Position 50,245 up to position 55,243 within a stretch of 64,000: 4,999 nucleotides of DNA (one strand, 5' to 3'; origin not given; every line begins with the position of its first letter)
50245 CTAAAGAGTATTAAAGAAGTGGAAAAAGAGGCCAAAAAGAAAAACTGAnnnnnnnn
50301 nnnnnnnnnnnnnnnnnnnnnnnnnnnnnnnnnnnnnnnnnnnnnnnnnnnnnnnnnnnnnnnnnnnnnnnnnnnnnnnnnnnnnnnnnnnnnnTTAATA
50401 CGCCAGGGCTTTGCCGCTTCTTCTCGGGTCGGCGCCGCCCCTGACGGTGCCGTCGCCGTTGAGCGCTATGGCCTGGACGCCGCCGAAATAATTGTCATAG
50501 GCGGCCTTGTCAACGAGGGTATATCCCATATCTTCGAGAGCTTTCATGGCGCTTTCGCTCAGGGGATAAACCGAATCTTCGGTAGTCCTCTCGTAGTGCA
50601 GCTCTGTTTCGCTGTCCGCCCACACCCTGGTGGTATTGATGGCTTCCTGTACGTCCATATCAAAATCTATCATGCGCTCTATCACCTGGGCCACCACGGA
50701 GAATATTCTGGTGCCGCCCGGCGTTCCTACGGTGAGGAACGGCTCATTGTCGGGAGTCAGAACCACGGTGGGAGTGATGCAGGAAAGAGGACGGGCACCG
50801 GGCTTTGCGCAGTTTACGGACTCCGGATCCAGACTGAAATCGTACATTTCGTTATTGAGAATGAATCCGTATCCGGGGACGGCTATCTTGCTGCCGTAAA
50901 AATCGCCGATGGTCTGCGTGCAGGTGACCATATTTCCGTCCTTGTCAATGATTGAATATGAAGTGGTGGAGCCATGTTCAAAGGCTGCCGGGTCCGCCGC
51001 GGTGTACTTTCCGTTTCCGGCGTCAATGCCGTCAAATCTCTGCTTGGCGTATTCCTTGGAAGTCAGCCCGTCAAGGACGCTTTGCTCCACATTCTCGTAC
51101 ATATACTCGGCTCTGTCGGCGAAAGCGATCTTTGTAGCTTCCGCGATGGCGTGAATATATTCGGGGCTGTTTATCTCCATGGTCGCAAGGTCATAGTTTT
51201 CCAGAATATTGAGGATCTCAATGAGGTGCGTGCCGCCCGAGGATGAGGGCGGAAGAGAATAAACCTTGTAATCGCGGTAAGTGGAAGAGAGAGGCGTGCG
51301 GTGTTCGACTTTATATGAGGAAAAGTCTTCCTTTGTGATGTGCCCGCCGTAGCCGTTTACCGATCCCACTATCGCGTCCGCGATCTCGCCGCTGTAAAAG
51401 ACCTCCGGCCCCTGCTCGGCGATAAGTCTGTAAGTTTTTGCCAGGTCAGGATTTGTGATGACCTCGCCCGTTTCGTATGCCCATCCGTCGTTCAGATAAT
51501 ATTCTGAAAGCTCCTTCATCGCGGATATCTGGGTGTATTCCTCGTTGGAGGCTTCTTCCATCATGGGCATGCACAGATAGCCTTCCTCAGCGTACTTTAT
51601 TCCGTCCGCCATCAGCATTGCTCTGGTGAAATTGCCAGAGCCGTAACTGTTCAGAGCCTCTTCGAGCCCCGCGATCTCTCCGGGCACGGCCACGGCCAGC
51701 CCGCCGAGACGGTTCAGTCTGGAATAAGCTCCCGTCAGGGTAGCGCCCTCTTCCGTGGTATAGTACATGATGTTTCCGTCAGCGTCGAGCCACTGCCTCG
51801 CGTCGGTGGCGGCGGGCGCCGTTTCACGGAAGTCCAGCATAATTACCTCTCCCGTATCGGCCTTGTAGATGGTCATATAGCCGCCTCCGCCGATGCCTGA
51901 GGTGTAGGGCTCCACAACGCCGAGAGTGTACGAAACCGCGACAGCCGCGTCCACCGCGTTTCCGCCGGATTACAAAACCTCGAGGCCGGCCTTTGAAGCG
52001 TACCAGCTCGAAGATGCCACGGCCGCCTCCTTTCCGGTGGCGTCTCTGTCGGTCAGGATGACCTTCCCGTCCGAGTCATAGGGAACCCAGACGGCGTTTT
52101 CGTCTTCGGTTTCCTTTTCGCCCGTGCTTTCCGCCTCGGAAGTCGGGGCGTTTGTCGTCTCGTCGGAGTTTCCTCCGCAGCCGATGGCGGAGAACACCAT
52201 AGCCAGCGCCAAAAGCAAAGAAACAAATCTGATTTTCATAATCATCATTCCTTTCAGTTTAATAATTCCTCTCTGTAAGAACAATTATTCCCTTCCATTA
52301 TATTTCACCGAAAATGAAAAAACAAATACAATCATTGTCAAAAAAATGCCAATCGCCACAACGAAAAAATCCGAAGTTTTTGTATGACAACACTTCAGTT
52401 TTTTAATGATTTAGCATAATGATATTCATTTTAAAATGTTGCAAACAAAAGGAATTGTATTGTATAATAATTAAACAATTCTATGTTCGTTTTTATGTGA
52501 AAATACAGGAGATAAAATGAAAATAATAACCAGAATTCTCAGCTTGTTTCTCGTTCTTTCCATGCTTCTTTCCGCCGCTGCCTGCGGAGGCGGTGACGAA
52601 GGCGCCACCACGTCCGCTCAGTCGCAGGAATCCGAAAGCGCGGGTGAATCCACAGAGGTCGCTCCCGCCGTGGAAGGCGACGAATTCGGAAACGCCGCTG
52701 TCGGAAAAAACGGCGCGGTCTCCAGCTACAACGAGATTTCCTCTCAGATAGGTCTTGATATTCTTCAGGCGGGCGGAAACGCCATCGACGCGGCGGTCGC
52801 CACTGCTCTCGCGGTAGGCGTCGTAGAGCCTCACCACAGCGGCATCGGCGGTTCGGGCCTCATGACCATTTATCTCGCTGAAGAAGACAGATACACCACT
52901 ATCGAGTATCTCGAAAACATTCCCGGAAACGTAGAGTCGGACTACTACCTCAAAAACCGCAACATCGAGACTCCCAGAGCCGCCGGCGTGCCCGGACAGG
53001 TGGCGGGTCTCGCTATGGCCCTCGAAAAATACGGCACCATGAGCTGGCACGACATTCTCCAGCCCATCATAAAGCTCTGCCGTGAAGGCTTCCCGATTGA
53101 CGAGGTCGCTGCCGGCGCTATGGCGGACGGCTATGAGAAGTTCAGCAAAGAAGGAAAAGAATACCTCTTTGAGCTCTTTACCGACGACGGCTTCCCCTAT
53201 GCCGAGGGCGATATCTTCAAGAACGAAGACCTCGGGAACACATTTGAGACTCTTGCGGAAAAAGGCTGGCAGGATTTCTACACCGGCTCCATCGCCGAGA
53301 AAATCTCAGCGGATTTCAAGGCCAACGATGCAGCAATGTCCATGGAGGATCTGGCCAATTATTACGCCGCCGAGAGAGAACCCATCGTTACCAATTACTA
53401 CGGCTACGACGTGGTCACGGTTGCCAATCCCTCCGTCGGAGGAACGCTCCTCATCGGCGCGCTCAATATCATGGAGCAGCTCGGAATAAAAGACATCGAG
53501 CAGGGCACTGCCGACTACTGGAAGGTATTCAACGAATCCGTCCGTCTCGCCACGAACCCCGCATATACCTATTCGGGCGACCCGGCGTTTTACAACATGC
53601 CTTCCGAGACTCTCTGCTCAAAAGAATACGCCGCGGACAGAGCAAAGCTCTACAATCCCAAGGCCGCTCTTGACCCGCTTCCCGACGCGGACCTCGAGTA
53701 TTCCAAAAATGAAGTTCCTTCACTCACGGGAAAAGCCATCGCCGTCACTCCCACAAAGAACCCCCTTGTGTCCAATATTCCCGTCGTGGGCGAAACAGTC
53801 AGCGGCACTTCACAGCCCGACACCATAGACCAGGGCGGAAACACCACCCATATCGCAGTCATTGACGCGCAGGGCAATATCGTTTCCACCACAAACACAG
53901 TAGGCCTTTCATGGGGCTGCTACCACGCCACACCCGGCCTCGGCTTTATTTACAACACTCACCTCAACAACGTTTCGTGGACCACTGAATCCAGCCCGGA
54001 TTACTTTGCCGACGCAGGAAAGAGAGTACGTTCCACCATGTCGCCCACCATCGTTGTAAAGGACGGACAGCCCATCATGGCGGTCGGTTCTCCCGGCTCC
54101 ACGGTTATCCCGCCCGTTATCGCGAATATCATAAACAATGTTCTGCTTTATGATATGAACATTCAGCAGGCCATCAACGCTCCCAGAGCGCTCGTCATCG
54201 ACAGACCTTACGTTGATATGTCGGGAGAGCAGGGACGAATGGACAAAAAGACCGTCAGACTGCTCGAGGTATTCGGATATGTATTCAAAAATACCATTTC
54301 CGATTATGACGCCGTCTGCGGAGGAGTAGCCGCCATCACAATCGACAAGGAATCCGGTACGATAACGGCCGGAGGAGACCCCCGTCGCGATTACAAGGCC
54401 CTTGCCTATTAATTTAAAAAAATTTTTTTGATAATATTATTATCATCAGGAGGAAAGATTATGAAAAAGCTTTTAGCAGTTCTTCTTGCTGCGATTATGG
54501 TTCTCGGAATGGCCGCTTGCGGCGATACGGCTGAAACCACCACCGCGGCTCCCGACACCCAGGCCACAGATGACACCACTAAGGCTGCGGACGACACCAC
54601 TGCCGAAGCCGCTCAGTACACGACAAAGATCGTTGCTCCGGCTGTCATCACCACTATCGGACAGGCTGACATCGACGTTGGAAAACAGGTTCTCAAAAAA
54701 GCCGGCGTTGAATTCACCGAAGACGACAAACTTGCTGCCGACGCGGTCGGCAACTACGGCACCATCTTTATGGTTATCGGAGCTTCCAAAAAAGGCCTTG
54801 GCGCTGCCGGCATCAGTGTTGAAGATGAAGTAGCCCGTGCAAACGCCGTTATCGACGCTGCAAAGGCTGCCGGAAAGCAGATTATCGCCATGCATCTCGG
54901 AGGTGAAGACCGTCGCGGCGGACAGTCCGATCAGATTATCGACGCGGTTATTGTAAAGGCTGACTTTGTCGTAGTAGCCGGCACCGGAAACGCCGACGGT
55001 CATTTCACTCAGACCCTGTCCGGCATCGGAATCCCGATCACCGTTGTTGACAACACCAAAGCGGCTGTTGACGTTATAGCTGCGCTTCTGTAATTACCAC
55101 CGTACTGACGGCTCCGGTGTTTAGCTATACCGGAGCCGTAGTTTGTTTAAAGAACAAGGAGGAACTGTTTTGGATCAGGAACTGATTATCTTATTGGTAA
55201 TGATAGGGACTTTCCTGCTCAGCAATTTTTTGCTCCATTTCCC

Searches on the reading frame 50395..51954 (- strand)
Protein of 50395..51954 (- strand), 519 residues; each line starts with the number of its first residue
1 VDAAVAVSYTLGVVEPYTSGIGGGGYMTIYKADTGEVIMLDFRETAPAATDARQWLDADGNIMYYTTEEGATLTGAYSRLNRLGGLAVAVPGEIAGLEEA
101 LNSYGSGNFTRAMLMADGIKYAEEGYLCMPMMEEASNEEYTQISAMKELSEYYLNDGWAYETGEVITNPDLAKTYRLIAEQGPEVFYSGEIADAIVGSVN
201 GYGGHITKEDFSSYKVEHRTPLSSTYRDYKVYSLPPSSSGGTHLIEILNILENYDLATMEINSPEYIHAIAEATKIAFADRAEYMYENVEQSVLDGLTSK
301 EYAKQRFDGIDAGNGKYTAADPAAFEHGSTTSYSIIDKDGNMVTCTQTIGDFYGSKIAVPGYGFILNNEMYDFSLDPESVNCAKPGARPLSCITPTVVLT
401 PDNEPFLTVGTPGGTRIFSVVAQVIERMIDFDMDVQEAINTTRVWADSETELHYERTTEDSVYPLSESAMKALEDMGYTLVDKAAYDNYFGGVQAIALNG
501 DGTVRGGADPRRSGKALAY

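Call 63: search_protein_families(library=pfam, proteins=[window:50395-51954:-], max_evalue=0.0001)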
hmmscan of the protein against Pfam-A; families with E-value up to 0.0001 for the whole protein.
window:50395-51954:- (519 aa): 1 family
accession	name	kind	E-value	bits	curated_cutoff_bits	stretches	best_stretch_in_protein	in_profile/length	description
PF01019.26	G_glu_transpept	-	6.6e-141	471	27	1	1-514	11-512/512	Gamma-glutamyltranspeptidase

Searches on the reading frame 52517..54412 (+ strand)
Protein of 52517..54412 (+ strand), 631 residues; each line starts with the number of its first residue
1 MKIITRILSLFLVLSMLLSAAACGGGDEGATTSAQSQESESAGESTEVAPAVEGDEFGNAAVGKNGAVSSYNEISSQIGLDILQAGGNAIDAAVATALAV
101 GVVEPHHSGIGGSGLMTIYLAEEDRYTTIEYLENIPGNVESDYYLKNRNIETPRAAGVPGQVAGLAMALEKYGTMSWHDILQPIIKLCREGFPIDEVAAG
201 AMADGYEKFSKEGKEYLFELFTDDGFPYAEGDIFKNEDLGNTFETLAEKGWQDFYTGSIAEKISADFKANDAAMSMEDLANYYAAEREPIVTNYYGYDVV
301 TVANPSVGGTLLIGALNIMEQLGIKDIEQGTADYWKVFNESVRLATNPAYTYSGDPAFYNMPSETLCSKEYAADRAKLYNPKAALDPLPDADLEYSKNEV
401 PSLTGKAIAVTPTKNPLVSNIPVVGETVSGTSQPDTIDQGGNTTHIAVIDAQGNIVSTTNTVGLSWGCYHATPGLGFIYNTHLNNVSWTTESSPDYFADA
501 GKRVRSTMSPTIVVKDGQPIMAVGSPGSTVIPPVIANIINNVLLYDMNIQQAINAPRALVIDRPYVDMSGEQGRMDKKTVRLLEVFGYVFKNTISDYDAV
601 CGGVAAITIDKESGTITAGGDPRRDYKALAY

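Call 63: search_protein_families(library=pfam, proteins=[window:52517-54412:+], max_evalue=0.0001)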
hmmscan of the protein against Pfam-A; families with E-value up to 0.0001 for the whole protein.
window:52517-54412:+ (631 aa): 1 family
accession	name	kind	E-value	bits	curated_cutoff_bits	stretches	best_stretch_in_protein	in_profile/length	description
PF01019.26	G_glu_transpept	-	2.3e-130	436.3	27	1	81-625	2-511/512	Gamma-glutamyltranspeptidase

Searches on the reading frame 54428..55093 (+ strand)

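Call 63: search_protein_families(library=pfam, proteins=[window:54428-55093:+], max_evalue=0.0001)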
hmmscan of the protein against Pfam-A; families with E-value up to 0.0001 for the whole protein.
window:54428-55093:+ (221 aa): 1 family
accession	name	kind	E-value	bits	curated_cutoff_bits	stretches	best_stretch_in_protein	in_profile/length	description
PF19823.4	DUF6305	-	1.2e-39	135.8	25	1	70-219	2-152/154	Domain of unknown function (DUF6305)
